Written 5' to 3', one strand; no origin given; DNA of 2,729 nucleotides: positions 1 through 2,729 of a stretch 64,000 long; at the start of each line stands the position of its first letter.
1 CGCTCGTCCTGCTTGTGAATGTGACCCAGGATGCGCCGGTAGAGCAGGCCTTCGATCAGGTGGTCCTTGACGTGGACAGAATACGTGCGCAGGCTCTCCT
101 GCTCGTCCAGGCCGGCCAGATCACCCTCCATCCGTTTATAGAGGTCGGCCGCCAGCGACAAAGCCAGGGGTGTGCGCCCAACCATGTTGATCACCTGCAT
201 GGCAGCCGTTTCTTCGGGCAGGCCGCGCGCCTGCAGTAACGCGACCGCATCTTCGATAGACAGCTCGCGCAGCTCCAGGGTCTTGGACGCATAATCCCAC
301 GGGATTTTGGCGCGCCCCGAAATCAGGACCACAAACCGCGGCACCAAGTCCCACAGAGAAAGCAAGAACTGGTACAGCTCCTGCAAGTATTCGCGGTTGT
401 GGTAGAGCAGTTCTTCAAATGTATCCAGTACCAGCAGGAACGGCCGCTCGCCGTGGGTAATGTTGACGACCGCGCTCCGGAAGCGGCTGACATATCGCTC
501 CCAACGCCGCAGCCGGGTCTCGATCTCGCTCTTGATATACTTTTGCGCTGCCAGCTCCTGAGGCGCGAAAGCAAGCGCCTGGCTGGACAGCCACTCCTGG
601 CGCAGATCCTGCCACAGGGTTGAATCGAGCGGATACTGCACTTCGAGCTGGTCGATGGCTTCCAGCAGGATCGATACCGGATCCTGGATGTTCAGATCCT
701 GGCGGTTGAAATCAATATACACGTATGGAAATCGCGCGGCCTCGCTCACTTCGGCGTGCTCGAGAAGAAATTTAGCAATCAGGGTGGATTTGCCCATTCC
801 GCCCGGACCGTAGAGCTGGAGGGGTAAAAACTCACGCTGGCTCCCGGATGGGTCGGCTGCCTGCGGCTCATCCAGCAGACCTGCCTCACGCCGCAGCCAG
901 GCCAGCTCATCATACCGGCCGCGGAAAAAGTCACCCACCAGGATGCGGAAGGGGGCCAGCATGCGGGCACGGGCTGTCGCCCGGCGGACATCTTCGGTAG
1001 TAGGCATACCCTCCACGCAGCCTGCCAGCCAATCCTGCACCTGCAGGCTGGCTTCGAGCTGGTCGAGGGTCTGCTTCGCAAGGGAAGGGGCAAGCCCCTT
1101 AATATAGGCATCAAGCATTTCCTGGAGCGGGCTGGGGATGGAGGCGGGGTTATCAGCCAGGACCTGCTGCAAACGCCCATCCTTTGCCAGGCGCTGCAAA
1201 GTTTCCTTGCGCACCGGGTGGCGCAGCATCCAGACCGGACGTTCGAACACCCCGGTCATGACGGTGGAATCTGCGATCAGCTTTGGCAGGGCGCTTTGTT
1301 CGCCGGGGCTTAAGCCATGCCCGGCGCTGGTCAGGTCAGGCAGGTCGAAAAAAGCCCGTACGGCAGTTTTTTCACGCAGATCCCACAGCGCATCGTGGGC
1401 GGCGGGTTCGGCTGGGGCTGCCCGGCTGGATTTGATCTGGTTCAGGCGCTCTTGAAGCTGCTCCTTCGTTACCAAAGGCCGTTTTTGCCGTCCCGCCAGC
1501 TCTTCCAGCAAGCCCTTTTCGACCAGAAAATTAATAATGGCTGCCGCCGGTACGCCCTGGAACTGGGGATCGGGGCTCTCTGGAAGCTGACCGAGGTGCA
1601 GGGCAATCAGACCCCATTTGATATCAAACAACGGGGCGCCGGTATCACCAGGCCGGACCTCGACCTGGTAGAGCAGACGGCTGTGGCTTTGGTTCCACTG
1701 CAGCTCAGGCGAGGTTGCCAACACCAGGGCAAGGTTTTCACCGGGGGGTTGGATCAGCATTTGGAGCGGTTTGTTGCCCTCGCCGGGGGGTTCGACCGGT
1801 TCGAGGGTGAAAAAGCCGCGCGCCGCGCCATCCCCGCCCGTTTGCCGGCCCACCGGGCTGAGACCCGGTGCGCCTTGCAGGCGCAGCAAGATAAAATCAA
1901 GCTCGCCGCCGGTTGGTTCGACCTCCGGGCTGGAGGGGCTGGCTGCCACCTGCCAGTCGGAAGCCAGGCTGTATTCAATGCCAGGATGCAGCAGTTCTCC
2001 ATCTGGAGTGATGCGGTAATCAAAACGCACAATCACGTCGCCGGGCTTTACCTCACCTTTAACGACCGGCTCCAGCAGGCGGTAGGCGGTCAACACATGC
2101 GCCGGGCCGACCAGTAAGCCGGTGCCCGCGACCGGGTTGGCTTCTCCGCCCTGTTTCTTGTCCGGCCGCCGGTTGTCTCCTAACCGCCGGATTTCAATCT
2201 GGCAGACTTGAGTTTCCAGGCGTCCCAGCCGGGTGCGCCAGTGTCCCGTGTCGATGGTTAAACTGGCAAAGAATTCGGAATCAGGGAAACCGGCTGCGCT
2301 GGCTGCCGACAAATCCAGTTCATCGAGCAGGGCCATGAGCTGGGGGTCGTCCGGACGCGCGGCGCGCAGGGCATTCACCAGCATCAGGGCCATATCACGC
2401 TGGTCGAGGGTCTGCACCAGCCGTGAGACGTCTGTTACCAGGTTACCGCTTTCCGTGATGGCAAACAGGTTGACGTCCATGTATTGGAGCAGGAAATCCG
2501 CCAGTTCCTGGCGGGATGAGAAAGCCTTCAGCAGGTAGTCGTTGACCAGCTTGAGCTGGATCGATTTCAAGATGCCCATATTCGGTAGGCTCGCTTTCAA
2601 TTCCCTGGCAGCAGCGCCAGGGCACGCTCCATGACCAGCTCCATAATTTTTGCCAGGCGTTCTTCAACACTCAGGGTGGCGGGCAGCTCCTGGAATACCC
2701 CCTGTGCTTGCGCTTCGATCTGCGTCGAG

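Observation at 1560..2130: The STAND protein carries a catalytically dead paralogue of the neighbouring protease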

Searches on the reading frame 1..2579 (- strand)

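Call 4: search_protein_families(library=pfam, proteins=[window:1-2579:-], max_evalue=0.1)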
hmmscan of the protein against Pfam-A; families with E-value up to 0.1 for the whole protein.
window:1-2579:- (859 aa): 8 families
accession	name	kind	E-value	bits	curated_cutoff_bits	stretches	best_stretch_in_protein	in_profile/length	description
PF13191.12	AAA_16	-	2.8e-09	38.1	32.6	1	585-737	25-157/167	AAA ATPase domain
PF19955.5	EAD1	-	3.6e-05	24.6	24.2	1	7-88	6-89/90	Effector-associated domain 1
PF13365.12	Trypsin_2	-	5.7e-05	24.3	27.6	1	152-327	1-144/144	Trypsin-like peptidase domain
PF24883.2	NPHP3_N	-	0.00011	22.9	24.8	1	587-662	25-89/164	Nephrocystin 3, N-terminal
PF05729.18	NACHT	-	0.00019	21.8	26.7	1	589-779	5-157/167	NACHT domain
PF13401.12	AAA_22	-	0.001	19.9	27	1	589-744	10-109/130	AAA domain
PF01637.24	ATPase_2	-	0.0024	18.1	33.2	1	585-753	21-153/225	ATPase domain predominantly from Archaea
PF00931.28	NB-ARC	-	0.01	15.5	23.5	1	587-618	21-50/248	NB-ARC domain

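Call 9: search_protein_families(library=ncbifam, proteins=[window:1-2579:-], max_evalue=0.01)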
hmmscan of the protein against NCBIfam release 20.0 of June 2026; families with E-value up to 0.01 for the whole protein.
window:1-2579:- (859 aa): 1 family
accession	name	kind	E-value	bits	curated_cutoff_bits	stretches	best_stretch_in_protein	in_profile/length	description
NF040586.1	FxSxx_TPR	equivalog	1.6e-07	30.3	300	1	742-815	119-196/830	FxSxx-COOH system tetratricopeptide repeat protein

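Call 12: search_protein_families(library=padloc, proteins=[window:1-2579:-], max_evalue=0.01)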
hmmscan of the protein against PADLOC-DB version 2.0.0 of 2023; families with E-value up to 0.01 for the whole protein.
window:1-2579:- (859 aa): 1 family
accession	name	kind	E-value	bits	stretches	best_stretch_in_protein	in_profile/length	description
PDLC04140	mad8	-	0.003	15.1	0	589-751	32-160/314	mads_8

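Call 17: find_related_loci(query=window:1-2579:-, collection=genome_contigs, flank=8000)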
Query window:1-2579:- (859 aa) in genome_contigs; peptide patterns used: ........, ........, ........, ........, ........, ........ (x = any residue, [..] = any of these).
52 stretches matched a pattern, but none encodes a relative of the query by tblastn (E <= 1e-3).

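Call 19: find_related_loci(query=window:1-2579:-, collection=metagenome_contigs, flank=8000)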
Query window:1-2579:- (859 aa) in metagenome_contigs; peptide patterns used: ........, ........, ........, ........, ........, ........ (x = any residue, [..] = any of these).
97 stretches matched a pattern, but none encodes a relative of the query by tblastn (E <= 1e-3).
